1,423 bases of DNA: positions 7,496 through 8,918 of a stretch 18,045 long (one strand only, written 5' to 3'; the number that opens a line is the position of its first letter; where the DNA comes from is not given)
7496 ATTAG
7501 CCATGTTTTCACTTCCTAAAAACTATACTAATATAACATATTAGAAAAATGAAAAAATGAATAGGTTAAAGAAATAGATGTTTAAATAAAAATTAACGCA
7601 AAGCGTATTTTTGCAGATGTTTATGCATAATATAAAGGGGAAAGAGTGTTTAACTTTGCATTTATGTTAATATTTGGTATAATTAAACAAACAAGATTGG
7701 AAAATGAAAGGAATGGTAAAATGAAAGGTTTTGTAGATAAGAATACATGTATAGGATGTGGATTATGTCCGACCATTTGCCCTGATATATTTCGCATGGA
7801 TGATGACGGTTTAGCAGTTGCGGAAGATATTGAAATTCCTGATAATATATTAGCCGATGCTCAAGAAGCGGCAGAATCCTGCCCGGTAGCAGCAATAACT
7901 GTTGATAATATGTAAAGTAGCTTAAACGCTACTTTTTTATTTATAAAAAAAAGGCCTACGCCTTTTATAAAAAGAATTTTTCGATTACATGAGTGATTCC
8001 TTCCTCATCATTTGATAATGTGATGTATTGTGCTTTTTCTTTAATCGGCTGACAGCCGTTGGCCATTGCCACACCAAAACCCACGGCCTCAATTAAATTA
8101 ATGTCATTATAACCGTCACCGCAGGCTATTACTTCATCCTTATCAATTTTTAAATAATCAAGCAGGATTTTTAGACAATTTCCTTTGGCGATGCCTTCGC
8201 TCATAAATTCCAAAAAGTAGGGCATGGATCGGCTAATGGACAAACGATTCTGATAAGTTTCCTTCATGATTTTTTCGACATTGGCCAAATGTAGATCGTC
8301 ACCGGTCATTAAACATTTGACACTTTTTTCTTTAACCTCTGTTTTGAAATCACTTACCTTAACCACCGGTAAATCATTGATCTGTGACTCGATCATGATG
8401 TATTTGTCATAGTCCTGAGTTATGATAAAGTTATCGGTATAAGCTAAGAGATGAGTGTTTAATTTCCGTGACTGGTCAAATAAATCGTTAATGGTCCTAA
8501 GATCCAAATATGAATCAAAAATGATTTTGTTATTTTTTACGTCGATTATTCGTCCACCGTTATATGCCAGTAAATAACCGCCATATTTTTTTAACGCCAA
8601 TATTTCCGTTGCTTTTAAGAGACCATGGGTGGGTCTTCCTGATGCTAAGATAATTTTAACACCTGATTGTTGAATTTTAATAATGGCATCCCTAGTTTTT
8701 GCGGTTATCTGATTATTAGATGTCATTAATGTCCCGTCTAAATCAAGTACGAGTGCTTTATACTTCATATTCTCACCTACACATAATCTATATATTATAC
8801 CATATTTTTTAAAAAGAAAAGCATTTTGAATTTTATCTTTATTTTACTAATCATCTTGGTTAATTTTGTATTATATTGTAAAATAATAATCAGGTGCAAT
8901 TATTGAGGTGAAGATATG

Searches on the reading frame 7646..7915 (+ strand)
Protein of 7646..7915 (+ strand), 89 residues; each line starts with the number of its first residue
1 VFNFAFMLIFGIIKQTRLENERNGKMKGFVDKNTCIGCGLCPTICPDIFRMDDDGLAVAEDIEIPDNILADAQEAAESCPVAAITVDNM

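Call 6: search_protein_families(library=pfam, proteins=[window:7646-7915:+], max_evalue=1)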
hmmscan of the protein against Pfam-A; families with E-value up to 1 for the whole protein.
window:7646-7915:+ (89 aa): 17 families
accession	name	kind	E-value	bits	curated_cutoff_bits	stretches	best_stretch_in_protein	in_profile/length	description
PF13459.11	Fer4_15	-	1e-17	65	22.4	1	29-86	2-66/66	4Fe-4S single cluster domain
PF13370.11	Fer4_13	-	4e-16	59.9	24.5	1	30-86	1-58/58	4Fe-4S single cluster domain of Ferredoxin I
PF14697.11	Fer4_21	-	2.3e-05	24.9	35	2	30-47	3-20/59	4Fe-4S dicluster domain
PF12838.12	Fer4_7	-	4.6e-05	24.2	27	1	20-46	23-49/52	4Fe-4S dicluster domain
PF13237.11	Fer4_10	-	0.00043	20.6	25.5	1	30-57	4-22/53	4Fe-4S dicluster domain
PF25160.1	LdpA_Fe-S-bd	-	0.00056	20.1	27.6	1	30-46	23-39/49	LdpA Fe-S cluster-binding domain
PF12797.12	Fer4_2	-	0.00075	19.8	24.5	1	29-46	4-21/22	4Fe-4S binding domain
PF13534.11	Fer4_17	-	0.00079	20.4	22.2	2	30-47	41-58/61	4Fe-4S dicluster domain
PF00037.32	Fer4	-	0.00081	19.6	21.1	1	30-46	3-19/24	4Fe-4S binding domain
PF12837.12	Fer4_6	-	0.00095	19.5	25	1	30-46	4-20/24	4Fe-4S binding domain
PF13187.11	Fer4_9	-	0.002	18.6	27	1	17-47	21-49/52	4Fe-4S dicluster domain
PF13484.11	Fer4_16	-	0.0055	17.9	30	1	24-46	42-64/66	4Fe-4S double cluster binding domain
PF12800.12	Fer4_4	-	0.012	16.4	24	1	33-46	2-15/17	4Fe-4S binding domain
PF17179.9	Fer4_22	-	0.019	16.2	27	1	26-47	72-93/95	4Fe-4S dicluster domain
PF13183.11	Fer4_8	-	0.03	15.3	27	2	33-52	3-22/68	4Fe-4S dicluster domain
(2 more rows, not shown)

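Call 7: search_protein_families(library=ncbifam, proteins=[window:7646-7915:+], max_evalue=1)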
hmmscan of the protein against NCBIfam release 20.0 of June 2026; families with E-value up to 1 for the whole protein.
window:7646-7915:+ (89 aa): 67 families (the best 25 are shown)
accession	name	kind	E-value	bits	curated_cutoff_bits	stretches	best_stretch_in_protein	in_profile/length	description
NF040864.1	HgcB_ferredoxin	equivalog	7.3e-06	25.7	99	1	30-87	11-64/93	mercury methylation ferredoxin HgcB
NF045874.1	Vhu_polyferre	exception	1.4e-05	24.1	600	1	12-87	174-246/381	F420-non-reducing hydrogenase associated-polyferredoxin VhuB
NF058577.1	FdxA_fam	equivalog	2.9e-05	24.2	65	1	24-46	27-49/52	4Fe-4S ferredoxin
NF038196.1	ferrodoxin_EFR1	subfamily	0.0004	20.5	75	1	23-46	174-197/242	EFR1 family ferrodoxin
TIGR01971.1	NuoI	subfamily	0.00044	19.8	113.05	1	31-85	40-99/121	NADH-quinone oxidoreductase, chain I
NF007205.0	PRK09626.1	equivalog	0.00053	20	93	2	15-48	36-69/105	2-oxoglutarate-acceptor oxidoreductase subunit OorD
NF040684.1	PorD_Arch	equivalog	0.00054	20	120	1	25-86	24-81/85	pyruvate synthase subunit PorD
TIGR03149.1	cyt_nit_nrfC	equivalog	0.00054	19.4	377.6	1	30-89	122-184/225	cytochrome c nitrite reductase Fe-S protein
TIGR02179.1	PorD_KorD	subfamily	0.00098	19.2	60.05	1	25-52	17-44/78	2-oxoacid:acceptor oxidoreductase, delta subunit, pyruvate/2-ketoisovalerate family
NF042909.1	FMH_DH_FwdF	exception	0.001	18.2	375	1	27-46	219-238/336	tungsten-dependent formylmethanofuran dehydrogenase subunit FwdF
NF040612.1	F420_dehyd_FpoI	exception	0.0011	18.7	180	1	29-47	38-56/135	F420H2 dehydrogenase subunit FpoI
TIGR02936.1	fdxN_nitrog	equivalog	0.0013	18.9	80.55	1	16-47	53-84/91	ferredoxin III, nif-specific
NF007204.0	PRK09625.1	equivalog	0.0014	18.7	125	1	21-47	78-103/133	pyruvate flavodoxin oxidoreductase subunit delta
TIGR01944.1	rnfB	subfamily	0.0015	18.1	68.7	1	19-46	99-126/190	RnfABCDGE type electron transport complex subunit B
NF010590.0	PRK13984.1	equivalog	0.0029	15.8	946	1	17-47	32-64/611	putative oxidoreductase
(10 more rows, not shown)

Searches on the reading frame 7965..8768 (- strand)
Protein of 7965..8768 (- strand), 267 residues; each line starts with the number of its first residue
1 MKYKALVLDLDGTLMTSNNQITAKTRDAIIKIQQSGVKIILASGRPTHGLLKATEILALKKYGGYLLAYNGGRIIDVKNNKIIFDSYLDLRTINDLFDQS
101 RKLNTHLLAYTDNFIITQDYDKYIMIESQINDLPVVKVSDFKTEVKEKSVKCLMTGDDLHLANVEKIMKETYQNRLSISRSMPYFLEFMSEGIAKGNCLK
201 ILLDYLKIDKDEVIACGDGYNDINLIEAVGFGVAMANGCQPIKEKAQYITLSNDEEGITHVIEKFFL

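Call 16: search_protein_families(library=pfam, proteins=[window:7965-8768:-], max_evalue=0.00001)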
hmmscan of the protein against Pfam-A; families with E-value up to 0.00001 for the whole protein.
window:7965-8768:- (267 aa): 3 families
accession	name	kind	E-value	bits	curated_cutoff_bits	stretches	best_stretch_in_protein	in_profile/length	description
PF08282.18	Hydrolase_3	-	2.2e-62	211.5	20.9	1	6-262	1-255/255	haloacid dehalogenase-like hydrolase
PF05116.19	S6PP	-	4.5e-10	40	20.3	0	161-240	133-211/247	Sucrose-6F-phosphate phosphohydrolase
PF00702.32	Hydrolase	-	1.2e-07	32.8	26.4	1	3-230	1-191/191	haloacid dehalogenase-like hydrolase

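Call 31: search_protein_families(library=ncbifam, proteins=[window:7965-8768:-], max_evalue=0.001)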
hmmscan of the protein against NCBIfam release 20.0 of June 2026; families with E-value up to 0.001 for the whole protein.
window:7965-8768:- (267 aa): 26 families (the best 25 are shown)
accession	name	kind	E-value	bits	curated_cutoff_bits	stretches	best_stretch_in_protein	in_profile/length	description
TIGR00099.1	Cof-subfamily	subfamily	2.3e-56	191.2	137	1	6-262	2-256/256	Cof-type HAD-IIB family hydrolase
NF007806.0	PRK10513.1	equivalog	1.7e-50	171.9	273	1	3-267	3-269/270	sugar-phosphatase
NF002245.0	PRK01158.1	equivalog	3.4e-30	105.1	198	1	1-265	1-228/233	phosphoglycolate phosphatase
NF045966.1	YcsE_rel_Pase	equivalog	3.2e-29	102.2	220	1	2-262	1-259/265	YcsE-related riboflavin metabolism phosphatase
NF008213.0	PRK10976.1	equivalog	2.9e-27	95.9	386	1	3-266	2-264/266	sugar/pyridoxal phosphate phosphatase YigL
NF007821.0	PRK10530.1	equivalog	2.6e-26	92.5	274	1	1-265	1-270/272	pyridoxal phosphatase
TIGR01487.1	Pglycolate_arch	equivalog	3.6e-26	92.4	122.75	2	141-262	100-215/215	phosphoglycolate phosphatase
TIGR01484.1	HAD-SF-IIB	subfamily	2.2e-25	90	41.8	1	6-235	2-221/221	HAD-IIB family hydrolase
NF011705.0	PRK15126.1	equivalog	2.1e-23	83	336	1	7-246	6-240/272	HMP-PP phosphatase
TIGR01482.1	SPP-subfamily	subfamily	7.4e-23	81.3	107.15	1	7-265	2-224/225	sucrose-phosphate phosphatase subfamily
TIGR01486.1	HAD-SF-IIB-MPGP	subfamily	4.5e-12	45.8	164.75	1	185-265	168-256/257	mannosyl-3-phosphoglycerate phosphatase family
TIGR01670.1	KdsC-phosphatas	subfamily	1.6e-08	34.6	106.95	1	195-257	77-139/154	3-deoxy-D-manno-octulosonate 8-phosphate phosphatase, YrbI family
NF001216.0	PRK00192.1-2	equivalog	6.4e-08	32.3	353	1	8-237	11-225/275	mannosyl-3-phosphoglycerate phosphatase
TIGR02463.1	MPGP_rel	hypoth_equivalog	7.3e-08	32.5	282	1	7-232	3-212/216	mannosyl-3-phosphoglycerate phosphatase-related protein YedP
NF002976.0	PRK03669.1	equivalog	1.1e-07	31.5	315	1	7-235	11-231/271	mannosyl-3-phosphoglycerate phosphatase-related protein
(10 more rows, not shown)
